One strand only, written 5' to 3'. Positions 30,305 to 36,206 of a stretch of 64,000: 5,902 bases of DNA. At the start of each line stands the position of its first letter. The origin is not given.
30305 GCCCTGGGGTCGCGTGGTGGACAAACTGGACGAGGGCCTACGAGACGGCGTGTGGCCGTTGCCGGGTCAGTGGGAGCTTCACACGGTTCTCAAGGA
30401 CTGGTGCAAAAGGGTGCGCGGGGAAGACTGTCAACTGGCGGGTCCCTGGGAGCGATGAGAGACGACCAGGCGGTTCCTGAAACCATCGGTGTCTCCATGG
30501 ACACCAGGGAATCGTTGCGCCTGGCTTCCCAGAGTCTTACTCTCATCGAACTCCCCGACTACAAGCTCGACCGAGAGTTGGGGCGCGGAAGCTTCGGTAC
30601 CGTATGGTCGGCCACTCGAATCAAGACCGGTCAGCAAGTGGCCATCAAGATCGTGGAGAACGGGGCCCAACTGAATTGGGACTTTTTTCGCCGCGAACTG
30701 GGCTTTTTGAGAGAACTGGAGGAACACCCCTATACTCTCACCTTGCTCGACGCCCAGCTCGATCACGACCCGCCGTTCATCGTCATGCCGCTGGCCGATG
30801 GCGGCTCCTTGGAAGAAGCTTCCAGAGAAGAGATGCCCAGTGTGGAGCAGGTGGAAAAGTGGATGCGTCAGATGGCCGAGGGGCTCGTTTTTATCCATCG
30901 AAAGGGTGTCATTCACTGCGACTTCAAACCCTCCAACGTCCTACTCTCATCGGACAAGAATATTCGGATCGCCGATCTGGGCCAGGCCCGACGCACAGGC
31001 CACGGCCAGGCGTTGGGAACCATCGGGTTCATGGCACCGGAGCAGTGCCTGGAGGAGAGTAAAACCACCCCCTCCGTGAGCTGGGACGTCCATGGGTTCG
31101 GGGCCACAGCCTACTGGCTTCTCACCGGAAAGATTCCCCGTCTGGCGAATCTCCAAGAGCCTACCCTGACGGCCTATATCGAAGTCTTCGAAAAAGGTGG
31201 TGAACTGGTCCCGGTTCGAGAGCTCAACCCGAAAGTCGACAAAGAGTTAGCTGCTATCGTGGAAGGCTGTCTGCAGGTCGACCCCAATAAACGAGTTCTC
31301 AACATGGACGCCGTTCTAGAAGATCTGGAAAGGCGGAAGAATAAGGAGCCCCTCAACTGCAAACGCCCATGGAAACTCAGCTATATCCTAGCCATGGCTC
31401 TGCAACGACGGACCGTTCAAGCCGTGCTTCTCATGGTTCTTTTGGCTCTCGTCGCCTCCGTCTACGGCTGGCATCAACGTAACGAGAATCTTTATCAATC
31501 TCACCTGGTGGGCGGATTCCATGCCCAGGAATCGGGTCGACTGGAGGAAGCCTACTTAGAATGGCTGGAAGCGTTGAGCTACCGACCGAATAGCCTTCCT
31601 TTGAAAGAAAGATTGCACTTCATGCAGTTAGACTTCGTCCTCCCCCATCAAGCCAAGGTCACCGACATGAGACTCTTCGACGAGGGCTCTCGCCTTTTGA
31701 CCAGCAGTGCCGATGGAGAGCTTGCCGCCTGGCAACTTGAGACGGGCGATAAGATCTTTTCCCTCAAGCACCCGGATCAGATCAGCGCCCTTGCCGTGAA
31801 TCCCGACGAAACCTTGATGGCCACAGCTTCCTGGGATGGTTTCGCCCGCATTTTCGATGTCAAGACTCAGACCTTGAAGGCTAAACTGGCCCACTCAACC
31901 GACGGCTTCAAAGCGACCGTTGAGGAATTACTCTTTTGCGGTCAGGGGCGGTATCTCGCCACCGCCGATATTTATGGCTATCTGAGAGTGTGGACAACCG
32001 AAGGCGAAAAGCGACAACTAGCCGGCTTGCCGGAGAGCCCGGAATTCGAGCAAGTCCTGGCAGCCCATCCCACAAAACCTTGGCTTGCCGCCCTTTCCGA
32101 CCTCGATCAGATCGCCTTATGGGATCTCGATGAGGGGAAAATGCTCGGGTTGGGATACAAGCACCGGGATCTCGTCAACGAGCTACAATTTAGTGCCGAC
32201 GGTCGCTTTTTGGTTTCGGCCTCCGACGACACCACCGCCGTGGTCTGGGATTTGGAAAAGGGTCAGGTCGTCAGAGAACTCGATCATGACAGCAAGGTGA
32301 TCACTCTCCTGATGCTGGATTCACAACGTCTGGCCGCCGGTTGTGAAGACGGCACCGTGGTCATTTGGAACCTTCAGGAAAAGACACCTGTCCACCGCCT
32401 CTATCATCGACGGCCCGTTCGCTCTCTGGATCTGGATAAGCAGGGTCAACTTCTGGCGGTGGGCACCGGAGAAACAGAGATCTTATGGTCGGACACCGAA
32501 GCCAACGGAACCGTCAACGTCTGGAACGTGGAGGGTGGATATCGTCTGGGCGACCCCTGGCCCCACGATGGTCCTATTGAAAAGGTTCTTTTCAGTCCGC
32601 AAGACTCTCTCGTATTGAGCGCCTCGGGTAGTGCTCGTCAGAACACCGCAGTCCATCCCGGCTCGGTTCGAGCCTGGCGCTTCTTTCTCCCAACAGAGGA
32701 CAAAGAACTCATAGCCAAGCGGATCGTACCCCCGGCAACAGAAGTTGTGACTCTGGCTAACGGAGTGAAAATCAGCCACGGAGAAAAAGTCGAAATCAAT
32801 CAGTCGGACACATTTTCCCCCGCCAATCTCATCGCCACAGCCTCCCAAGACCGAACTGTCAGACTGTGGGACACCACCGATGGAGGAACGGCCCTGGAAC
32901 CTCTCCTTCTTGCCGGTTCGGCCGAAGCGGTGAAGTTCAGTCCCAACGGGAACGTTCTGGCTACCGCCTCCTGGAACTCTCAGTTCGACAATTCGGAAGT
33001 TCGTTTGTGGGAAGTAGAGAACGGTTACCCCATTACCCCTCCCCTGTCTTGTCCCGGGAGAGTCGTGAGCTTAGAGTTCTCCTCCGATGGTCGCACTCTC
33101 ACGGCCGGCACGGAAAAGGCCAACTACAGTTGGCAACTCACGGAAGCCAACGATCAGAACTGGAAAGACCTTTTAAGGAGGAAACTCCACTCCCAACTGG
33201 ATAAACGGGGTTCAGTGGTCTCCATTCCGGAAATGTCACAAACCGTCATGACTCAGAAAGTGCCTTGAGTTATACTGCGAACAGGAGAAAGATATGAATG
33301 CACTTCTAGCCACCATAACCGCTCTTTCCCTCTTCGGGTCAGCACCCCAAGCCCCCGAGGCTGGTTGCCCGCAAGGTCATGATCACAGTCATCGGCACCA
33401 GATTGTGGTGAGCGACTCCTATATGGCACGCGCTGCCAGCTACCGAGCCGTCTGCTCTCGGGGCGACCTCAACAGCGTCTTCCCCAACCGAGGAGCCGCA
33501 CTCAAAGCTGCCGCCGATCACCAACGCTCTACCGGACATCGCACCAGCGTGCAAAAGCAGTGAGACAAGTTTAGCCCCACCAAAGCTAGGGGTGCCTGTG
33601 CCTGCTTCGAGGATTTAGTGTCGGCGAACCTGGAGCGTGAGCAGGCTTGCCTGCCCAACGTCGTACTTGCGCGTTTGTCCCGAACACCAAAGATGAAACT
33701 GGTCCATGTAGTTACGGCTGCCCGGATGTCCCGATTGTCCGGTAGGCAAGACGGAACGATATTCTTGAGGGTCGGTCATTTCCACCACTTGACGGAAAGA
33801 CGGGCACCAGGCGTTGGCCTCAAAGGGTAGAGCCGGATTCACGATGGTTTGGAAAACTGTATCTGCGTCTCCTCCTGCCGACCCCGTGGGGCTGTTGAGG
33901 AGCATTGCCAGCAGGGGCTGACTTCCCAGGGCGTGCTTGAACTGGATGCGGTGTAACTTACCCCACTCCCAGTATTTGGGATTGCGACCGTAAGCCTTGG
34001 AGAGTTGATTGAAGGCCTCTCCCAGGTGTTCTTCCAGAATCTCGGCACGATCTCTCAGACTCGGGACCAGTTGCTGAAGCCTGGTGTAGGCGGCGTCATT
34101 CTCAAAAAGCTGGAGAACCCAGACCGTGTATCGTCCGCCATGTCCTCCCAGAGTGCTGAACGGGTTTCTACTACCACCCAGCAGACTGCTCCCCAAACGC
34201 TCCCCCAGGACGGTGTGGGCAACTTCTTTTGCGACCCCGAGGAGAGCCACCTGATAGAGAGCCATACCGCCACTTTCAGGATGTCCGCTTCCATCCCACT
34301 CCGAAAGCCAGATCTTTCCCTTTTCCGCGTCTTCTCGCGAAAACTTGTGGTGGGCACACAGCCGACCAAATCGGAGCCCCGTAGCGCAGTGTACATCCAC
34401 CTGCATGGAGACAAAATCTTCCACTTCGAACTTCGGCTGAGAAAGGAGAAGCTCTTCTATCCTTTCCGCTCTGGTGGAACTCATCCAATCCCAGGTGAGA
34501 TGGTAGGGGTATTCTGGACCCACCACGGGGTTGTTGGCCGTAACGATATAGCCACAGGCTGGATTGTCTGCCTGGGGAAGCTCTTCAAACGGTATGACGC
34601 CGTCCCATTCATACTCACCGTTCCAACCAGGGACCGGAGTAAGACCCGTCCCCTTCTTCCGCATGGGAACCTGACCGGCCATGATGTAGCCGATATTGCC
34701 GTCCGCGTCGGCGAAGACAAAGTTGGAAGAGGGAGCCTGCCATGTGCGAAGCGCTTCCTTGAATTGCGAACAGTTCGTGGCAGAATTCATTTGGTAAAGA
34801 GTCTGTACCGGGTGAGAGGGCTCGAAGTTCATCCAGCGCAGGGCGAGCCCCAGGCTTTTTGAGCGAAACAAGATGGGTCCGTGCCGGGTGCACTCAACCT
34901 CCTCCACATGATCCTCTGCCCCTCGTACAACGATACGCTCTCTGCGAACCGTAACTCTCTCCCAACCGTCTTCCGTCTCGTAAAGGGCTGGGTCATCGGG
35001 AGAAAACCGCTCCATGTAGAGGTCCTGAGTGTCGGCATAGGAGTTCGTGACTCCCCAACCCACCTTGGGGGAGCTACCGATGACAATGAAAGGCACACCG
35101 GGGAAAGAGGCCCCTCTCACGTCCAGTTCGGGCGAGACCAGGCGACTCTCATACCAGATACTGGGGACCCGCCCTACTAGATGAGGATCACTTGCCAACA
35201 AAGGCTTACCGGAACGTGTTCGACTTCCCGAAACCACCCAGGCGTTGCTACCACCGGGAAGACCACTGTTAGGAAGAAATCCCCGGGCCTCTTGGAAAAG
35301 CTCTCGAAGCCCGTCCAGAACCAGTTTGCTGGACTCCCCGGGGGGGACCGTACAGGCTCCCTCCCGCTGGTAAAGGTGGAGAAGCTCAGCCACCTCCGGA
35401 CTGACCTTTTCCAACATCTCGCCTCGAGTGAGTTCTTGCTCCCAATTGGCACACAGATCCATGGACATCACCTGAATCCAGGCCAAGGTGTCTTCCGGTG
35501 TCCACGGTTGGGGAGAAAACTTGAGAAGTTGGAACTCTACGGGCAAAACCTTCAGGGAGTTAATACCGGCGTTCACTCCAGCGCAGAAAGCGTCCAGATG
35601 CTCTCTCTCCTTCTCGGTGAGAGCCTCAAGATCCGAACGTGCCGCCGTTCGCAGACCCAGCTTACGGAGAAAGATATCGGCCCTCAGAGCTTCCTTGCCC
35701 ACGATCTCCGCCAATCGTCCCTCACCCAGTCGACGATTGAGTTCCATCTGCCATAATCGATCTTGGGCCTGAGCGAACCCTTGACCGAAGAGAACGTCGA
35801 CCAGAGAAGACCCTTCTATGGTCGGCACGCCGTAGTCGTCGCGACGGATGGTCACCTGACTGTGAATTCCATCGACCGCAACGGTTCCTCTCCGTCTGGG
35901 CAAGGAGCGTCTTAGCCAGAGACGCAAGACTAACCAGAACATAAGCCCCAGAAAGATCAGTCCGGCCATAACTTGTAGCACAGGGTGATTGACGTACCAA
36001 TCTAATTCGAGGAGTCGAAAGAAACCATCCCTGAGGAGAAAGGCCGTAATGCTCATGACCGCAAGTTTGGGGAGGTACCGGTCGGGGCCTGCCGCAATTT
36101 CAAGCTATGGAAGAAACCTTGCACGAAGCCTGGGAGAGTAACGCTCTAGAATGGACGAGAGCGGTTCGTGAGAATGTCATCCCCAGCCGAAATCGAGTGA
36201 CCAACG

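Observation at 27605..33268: Hybrid signalling operon: FHA/pseudo-histidine kinase + atypical receiver-HTH + Ser/Thr kinase-WD40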

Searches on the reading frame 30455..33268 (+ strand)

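Call 6: search_protein_families(library=pfam, proteins=[window:30455-33268:+], max_evalue=1)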
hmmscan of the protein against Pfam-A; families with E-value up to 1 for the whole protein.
window:30455-33268:+ (937 aa): 59 families (the best 25 are shown)
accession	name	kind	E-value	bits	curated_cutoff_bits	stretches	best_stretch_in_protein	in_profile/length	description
PF25174.1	Beta-prop_THOC3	-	7.7e-50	169.8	305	3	570-727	1-151/272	THOC3 beta-propeller domain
PF25173.1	Beta-prop_WDR3_1st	-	3.2e-46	157.8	154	4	533-676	33-179/184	WDR3 first beta-propeller domain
PF00069.31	Pkinase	-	4.2e-45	154.6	31.7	1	36-285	1-256/263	Protein kinase domain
PF24814.1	WD40_Prp19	-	6.4e-45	153.8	320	3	511-724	74-279/281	Prp19 WD40 domain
PF00400.38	WD40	-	1.2e-41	139.8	27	5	570-599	10-39/39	WD domain, G-beta repeat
PF23414.1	Beta-prop_EML_2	-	1.3e-35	123.6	90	3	445-609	3-162/266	Echinoderm microtubule-associated protein second beta-propeller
PF07714.23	PK_Tyr_Ser-Thr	-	1.7e-31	109.9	23.1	1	37-281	2-249/258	Protein tyrosine and serine/threonine kinase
PF24817.1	WD40_WDHD1_1st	-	5.2e-31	108.4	109.9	4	442-619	88-271/291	WDHD1 first WD40 domain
PF25168.1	Beta-prop_WDR36-Utp21_2nd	-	9.9e-31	107.7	84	4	398-514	156-268/335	WDR36/Utp21 second beta-propeller domain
PF24796.1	WDR55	-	2.6e-29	102.7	200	2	535-681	13-166/296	WDR55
PF24807.1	WD40_CDC20-Fz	-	9.3e-29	101.1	200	3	551-726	29-198/292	CDC20/Fizzy WD40 domain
PF25175.1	Beta-prop_WDR5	-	2e-28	99.9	250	3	538-671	19-155/296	WDR5 beta-propeller domain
PF24805.1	EIF3I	-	1.1e-26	94.2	200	3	398-615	9-232/324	EIF3I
PF23393.2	Beta-prop_WDR90_POC16_2nd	-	1.1e-23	84.4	60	4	412-521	7-113/291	WDR90/POC16, second beta-propeller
PF12894.13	ANAPC4_WD40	-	4.9e-20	72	22.9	2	544-619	10-86/91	Anaphase-promoting complex subunit 4 WD40 domain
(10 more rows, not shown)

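Call 7: search_protein_families(library=ncbifam, proteins=[window:30455-33268:+], max_evalue=1)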
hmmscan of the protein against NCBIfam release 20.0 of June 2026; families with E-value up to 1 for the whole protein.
window:30455-33268:+ (937 aa): 21 families
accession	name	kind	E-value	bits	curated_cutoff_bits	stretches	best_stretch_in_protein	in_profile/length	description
NF033483.0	PknB_PASTA_kin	equivalog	6.8e-37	127.7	450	1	36-301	9-275/563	Stk1 family PASTA domain-containing Ser/Thr kinase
NF047741.1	antiphage_MADS6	equivalog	1.1e-33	116.6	460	2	34-152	495-612/612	methylation-associated defense system protein kinase MAD6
NF038150.1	lanthi_synth_IV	equivalog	5.2e-28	97.8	650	1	42-302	197-460/851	class IV lanthionine synthetase LanL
NF052427.1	StpK7MSMEG_1200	equivalog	5.5e-19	68.1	900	1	35-345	8-322/601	serine/threonine protein kinase StpK7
NF053615.1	SerThrKinAfsKStmc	equivalog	2.3e-15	56.3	1300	1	41-281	20-255/809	protein serine/threonine kinase AfsK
NF038151.1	lanthi_synth_III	equivalog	4.1e-15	55.2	575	1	17-250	205-449/833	class III lanthionine synthetase LanKC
NF033442.0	BREX_PglW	equivalog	1.7e-13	49.2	990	2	191-296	393-488/1391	BREX system serine/threonine kinase PglW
NF009651.0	PRK13184.1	equivalog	1.5e-12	46.4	839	2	35-178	3-160/932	serine/threonine-protein kinase PknD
TIGR03903.1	TOMM_kin_cyc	equivalog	1.6e-10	39.5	705.75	1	57-207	1-170/1267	TOMM system kinase/cyclase fusion protein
NF058632.1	SerThrKinPrkT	equivalog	1.9e-07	30.4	280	1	35-182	22-169/322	serine/threonine protein kinase PrkT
TIGR03724.2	arch_bud32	equivalog_domain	9.6e-05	22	125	1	108-183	69-136/193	KEOPS complex kinase/ATPase Bud32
NF011460.0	PRK14879.1-1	equivalog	0.00029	20.1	199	1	108-183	87-162/232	Kae1-associated kinase Bud32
NF041408.1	XopAU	subfamily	0.0011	18.6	450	1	147-194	344-392/498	XopAU family type III secretion system effector serine/threonine kinase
TIGR03300.1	assembly_YfgL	equivalog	0.0011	17.7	285.2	0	403-457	57-110/377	outer membrane protein assembly factor BamB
NF040671.1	PLuB_AAA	exception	0.0053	14.1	999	1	101-218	74-192/1256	PLuB system helicase-like protein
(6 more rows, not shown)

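Call 8: search_protein_families(library=padloc, proteins=[window:30455-33268:+], max_evalue=1)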
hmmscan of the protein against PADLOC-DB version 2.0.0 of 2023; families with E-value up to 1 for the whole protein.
window:30455-33268:+ (937 aa): 34 families (the best 25 are shown)
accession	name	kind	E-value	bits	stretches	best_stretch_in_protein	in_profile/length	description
PDLC04138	mad6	-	1.4e-52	177.5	1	35-293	52-312/659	mads_6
PDLC04042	PD-T4-6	-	1.4e-43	147.6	1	35-298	10-276/292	-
PDLC04047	PD-T4-6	-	1.7e-37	127.2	1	35-296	11-274/327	-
PDLC04053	PD-T4-6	-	1.5e-32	111.3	1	35-294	10-271/311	-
PDLC04054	PD-T4-6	-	4.4e-32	109.9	1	36-291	12-270/347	-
PDLC04061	PD-T4-6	-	5.2e-32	110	1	28-295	10-284/510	-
PDLC04043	PD-T4-6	-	7.3e-31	105.7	1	35-335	16-320/452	-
PDLC01088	C3a189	-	9.5e-30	101.8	1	39-336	2-280/840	kinase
PDLC04060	PD-T4-6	-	9.3e-27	92.1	1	36-298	10-273/486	-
PDLC04057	PD-T4-6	-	1.5e-25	88.1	1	36-299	10-275/443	-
PDLC03920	MkoA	-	3.8e-25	86.4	1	34-313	8-295/1112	-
PDLC04050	PD-T4-6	-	3.5e-24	83.5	1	33-231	62-268/480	-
PDLC04039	PD-T4-6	-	9e-24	82.3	1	33-281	13-262/458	-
PDLC04048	PD-T4-6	-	1.3e-23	81.9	1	36-229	12-212/354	-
PDLC04044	PD-T4-6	-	5.7e-23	79.7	1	36-307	34-308/372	-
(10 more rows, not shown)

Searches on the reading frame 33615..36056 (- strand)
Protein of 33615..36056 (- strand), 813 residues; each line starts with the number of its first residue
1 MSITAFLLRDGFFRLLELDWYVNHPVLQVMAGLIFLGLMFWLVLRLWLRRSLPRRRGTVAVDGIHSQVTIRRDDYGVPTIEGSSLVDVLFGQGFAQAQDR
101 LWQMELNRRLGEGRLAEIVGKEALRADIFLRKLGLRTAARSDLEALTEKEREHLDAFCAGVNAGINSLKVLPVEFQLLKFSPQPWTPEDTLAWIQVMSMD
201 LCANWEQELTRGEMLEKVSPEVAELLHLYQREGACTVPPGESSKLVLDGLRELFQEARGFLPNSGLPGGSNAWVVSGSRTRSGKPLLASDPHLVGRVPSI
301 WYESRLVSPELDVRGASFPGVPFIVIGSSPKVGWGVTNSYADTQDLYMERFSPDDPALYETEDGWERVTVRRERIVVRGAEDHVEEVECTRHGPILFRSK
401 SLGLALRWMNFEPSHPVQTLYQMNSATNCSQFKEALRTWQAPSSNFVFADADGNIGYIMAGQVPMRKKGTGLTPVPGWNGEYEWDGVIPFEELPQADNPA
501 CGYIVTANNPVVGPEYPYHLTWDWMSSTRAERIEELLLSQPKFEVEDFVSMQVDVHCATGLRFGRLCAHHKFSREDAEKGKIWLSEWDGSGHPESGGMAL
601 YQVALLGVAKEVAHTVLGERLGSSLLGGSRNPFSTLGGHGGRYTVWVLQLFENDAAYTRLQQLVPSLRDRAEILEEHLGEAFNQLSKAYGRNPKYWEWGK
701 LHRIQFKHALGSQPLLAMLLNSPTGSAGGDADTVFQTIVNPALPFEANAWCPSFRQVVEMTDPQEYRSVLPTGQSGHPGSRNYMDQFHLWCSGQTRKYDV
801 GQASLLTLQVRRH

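Call 11: search_protein_families(library=pfam, proteins=[window:33615-36056:-], max_evalue=0.001)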
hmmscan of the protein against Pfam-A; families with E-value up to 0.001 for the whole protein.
window:33615-36056:- (813 aa): 1 family
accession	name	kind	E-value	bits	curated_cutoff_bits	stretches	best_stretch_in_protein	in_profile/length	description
PF01804.23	Penicil_amidase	-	9.4e-210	699.5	21.3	1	67-801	1-669/675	Penicillin amidase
